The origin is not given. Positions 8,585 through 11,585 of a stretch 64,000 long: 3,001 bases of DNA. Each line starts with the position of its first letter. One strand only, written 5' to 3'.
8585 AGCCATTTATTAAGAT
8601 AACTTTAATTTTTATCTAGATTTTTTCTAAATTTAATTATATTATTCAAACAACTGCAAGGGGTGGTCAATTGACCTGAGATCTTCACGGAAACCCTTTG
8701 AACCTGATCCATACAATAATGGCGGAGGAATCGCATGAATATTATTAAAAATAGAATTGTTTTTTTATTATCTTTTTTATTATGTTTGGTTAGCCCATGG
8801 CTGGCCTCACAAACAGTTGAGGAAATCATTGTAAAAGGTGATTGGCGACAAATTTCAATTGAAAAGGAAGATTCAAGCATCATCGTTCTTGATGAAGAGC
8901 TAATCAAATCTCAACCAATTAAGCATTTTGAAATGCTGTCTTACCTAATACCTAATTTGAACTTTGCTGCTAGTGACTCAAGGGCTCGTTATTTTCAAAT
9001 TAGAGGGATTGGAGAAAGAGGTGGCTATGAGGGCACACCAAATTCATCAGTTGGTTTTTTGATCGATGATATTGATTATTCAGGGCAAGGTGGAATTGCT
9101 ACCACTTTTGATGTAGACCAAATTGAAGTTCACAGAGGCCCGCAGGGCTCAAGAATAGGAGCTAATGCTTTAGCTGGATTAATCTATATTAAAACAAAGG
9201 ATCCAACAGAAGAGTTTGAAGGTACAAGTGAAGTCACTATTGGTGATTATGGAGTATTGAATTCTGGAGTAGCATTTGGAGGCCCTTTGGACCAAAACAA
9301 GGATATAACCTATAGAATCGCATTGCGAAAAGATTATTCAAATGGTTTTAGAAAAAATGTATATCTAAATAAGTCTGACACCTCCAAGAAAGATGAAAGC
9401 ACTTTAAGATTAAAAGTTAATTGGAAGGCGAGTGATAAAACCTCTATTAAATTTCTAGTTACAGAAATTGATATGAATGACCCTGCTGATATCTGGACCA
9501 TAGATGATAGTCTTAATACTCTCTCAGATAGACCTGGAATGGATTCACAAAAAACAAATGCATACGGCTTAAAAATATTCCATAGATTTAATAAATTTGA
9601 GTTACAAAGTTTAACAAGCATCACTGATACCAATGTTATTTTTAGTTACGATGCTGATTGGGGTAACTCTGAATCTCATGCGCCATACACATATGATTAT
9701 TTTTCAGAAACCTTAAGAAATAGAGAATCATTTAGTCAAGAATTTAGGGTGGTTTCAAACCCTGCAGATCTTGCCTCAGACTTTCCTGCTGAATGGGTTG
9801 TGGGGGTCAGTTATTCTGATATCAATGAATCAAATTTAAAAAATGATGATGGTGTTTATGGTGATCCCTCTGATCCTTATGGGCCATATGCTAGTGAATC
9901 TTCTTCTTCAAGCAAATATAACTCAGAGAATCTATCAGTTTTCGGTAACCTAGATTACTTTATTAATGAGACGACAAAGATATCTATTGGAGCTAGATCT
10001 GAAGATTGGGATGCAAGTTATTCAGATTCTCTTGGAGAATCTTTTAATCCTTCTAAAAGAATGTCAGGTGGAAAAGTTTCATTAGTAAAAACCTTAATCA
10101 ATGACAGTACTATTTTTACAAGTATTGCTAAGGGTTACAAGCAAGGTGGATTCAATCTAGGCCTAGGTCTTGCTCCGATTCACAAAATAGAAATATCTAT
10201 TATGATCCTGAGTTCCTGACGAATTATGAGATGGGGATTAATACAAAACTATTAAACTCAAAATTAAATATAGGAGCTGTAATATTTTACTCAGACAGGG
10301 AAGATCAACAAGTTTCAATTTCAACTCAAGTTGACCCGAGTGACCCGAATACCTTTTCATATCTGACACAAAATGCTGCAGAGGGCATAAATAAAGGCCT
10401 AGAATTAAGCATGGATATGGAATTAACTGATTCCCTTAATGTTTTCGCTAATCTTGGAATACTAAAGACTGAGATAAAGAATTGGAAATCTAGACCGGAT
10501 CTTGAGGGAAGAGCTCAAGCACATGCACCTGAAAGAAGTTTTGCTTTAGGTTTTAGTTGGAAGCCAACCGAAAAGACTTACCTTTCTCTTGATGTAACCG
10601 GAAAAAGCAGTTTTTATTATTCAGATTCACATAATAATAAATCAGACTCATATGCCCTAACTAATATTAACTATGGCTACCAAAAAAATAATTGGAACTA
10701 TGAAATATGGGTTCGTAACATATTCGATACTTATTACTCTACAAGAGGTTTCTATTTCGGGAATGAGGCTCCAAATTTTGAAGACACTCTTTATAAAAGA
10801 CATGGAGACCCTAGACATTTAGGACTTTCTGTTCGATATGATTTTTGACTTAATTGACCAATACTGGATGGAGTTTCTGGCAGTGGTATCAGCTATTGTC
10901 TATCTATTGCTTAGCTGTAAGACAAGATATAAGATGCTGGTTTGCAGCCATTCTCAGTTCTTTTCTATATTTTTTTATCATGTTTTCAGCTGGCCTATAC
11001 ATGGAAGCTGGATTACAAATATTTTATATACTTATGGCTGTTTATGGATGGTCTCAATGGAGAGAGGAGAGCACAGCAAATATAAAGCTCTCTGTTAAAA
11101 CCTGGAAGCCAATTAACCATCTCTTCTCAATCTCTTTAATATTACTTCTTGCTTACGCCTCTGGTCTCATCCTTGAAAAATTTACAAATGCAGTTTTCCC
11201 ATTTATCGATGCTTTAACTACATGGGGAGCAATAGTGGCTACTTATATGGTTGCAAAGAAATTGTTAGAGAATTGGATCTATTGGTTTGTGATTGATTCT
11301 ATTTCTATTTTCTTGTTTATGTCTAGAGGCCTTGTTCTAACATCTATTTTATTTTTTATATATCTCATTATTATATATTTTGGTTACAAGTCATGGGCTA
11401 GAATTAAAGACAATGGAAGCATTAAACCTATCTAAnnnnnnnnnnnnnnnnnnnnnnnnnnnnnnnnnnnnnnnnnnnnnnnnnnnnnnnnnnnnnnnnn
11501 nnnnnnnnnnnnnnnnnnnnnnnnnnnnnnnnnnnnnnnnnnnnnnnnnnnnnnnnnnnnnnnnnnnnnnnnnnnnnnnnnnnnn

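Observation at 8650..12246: THI-box riboswitch driving a three-gene outer-membrane-to-cytoplasm thiamine salvage operon (TonB receptor, PnuC-type transporter, ThiK-like kinase)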

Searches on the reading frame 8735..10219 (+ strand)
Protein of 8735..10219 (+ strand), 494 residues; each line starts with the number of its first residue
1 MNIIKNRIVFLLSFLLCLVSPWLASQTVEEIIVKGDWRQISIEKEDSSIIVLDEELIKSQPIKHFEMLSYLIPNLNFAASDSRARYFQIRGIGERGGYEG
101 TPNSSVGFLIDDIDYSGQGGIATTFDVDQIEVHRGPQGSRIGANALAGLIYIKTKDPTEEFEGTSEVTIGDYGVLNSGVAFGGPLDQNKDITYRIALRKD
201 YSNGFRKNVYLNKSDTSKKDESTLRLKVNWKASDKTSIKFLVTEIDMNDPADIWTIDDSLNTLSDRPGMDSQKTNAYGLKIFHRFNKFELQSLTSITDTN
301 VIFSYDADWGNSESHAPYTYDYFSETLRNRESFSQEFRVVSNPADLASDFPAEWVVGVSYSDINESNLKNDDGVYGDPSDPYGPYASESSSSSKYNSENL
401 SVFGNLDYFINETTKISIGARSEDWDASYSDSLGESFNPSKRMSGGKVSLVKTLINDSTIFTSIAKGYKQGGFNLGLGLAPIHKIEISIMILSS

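Call 4: search_protein_families(library=pfam, proteins=[window:8735-10219:+], max_evalue=0.01)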
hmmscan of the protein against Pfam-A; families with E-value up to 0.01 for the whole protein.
window:8735-10219:+ (494 aa): 2 families
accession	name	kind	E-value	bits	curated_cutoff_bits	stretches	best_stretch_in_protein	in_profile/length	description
PF07715.20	Plug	-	2.8e-11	44.3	23.9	1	44-148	4-106/107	TonB-dependent Receptor Plug Domain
PF00593.30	TonB_dep_Rec_b-barrel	-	1.9e-05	25.1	27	1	269-472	55-246/436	TonB dependent receptor-like, beta-barrel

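Call 5: search_protein_families(library=ncbifam, proteins=[window:8735-10219:+], max_evalue=0.01)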
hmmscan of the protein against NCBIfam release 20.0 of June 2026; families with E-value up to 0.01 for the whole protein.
window:8735-10219:+ (494 aa): 14 families
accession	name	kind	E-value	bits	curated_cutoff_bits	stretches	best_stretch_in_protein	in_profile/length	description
TIGR01783.1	TonB-siderophor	subfamily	2.8e-17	62.6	223.5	1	47-428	4-391/649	TonB-dependent siderophore receptor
TIGR01786.1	TonB-hemlactrns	subfamily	1.3e-07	30.3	323.75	1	127-469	106-463/719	TonB-dependent hemoglobin/transferrin/lactoferrin family receptor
NF053590.1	TonB_dep_TOL0244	equivalog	1.4e-07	30.5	645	1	126-236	111-217/604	TOL_0244 family TonB-dependent receptor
NF010048.1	PRK13524.1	subfamily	7.7e-06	24.6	493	1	127-167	148-188/744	FepA family TonB-dependent siderophore receptor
NF007465.0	PRK10044.1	equivalog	1.9e-05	23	803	1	40-243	74-267/726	ferrichrome porin FhuA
TIGR01779.1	TonB-B12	equivalog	2.8e-05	22.9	599.7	1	126-216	125-211/614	TonB-dependent vitamin B12 receptor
NF010051.0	PRK13528.1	subfamily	5.3e-05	21.6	583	1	114-164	131-181/727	FepA family TonB-dependent siderophore receptor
NF010650.0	PRK14049.1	equivalog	0.00047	18.4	904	1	125-223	158-261/729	ferrioxamine B receptor precursor protein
TIGR01785.1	TonB-hemin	subfamily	0.00062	18.3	316.85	0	126-468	97-438/677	TonB-dependent heme/hemoglobin receptor family protein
NF007349.0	PRK09840.1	equivalog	0.00091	17.3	686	1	123-171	143-191/760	catecholate siderophore receptor Fiu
NF047944.1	FoxamRcptFoxA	equivalog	0.00098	17.5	1300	1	127-239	135-239/697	ferrioxamine B receptor FoxA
NF010011.0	PRK13484.1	equivalog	0.0013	17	1197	1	118-268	122-270/682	IreA family TonB-dependent siderophore receptor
NF010038.0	PRK13513.1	equivalog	0.002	16.8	942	1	118-164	128-174/659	ligand-gated channel protein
NF010651.0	PRK14050.1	equivalog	0.0045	15.1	884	1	117-197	147-228/730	TonB-dependent siderophore receptor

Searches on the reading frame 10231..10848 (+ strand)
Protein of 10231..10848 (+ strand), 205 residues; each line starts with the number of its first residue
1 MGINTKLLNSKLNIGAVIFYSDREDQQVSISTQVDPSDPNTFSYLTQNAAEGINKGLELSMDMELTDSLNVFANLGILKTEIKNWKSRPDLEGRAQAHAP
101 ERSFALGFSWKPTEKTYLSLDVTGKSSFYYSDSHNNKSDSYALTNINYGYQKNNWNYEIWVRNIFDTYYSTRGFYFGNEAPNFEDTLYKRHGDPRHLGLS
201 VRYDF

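Call 4: search_protein_families(library=pfam, proteins=[window:10231-10848:+], max_evalue=0.01)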
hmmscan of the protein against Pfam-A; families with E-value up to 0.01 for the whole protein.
window:10231-10848:+ (205 aa): 2 families
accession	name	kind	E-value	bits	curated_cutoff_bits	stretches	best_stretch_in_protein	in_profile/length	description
PF00593.30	TonB_dep_Rec_b-barrel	-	3.1e-15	57.4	27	1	6-164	280-436/436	TonB dependent receptor-like, beta-barrel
PF14905.12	OMP_b-brl_3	-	1.6e-07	31.2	27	1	9-203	228-408/408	Outer membrane protein beta-barrel family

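Call 5: search_protein_families(library=ncbifam, proteins=[window:10231-10848:+], max_evalue=0.01)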
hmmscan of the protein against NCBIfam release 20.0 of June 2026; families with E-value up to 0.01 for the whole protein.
window:10231-10848:+ (205 aa): 9 families
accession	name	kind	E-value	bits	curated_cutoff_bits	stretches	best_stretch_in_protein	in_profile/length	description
TIGR01783.1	TonB-siderophor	subfamily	4.1e-18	65.4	223.5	1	2-205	460-649/649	TonB-dependent siderophore receptor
NF041535.1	TonB_rec_PqqU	equivalog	6.1e-08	31.4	1200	1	15-172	485-646/676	TonB-dependent receptor PqqU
NF010651.0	PRK14050.1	equivalog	5.9e-07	28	884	1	47-170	579-705/730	TonB-dependent siderophore receptor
TIGR04056.1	OMP_RagA_SusC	subfamily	5e-06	25.1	368.25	1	1-90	663-752/981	SusC/RagA family TonB-linked outer membrane protein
NF049946.1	TonB_dep_CU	exception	6.3e-05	21.5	700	1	10-170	509-662/683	TonB-dependent receptor, CU motif-type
NF052649.1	TonRcptRhtA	equivalog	0.00011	20.5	1100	1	55-171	596-708/744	TonB-dependent siderophore receptor RhtA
NF010010.0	PRK13483.1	equivalog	0.00034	18.7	927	1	9-167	472-636/660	ligand-gated channel protein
NF053590.1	TonB_dep_TOL0244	equivalog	0.0011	17.7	645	1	38-168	452-579/604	TOL_0244 family TonB-dependent receptor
NF049960.1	siderphRecptFauA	equivalog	0.0014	17.1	900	1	1-176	532-709/727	TonB-dependent alcaligin siderophore receptor FauA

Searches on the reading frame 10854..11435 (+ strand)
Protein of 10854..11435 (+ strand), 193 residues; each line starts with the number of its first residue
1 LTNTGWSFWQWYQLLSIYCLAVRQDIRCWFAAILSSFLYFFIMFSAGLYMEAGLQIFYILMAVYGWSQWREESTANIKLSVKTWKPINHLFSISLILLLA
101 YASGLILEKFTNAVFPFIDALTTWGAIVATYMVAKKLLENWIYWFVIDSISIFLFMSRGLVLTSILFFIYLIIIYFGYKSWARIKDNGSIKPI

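Call 4: search_protein_families(library=pfam, proteins=[window:10854-11435:+], max_evalue=0.01)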
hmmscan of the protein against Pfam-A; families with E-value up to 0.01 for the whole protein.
window:10854-11435:+ (193 aa): 1 family
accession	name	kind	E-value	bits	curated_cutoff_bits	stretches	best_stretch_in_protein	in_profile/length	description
PF04973.17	NMN_transporter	-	2.3e-42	145.4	27.3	1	18-183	15-175/175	Nicotinamide mononucleotide transporter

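Call 5: search_protein_families(library=ncbifam, proteins=[window:10854-11435:+], max_evalue=0.01)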
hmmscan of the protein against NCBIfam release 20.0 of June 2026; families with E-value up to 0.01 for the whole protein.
window:10854-11435:+ (193 aa): 2 families
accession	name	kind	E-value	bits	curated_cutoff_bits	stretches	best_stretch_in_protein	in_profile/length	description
TIGR01528.1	NMN_trans_PnuC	equivalog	6.3e-21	75.1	42.45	1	20-185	18-185/187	nicotinamide riboside transporter PnuC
NF011926.0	PRK15397.1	subfamily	3.3e-15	56.6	335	2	94-184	138-228/239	nicotinamide riboside transporter PnuC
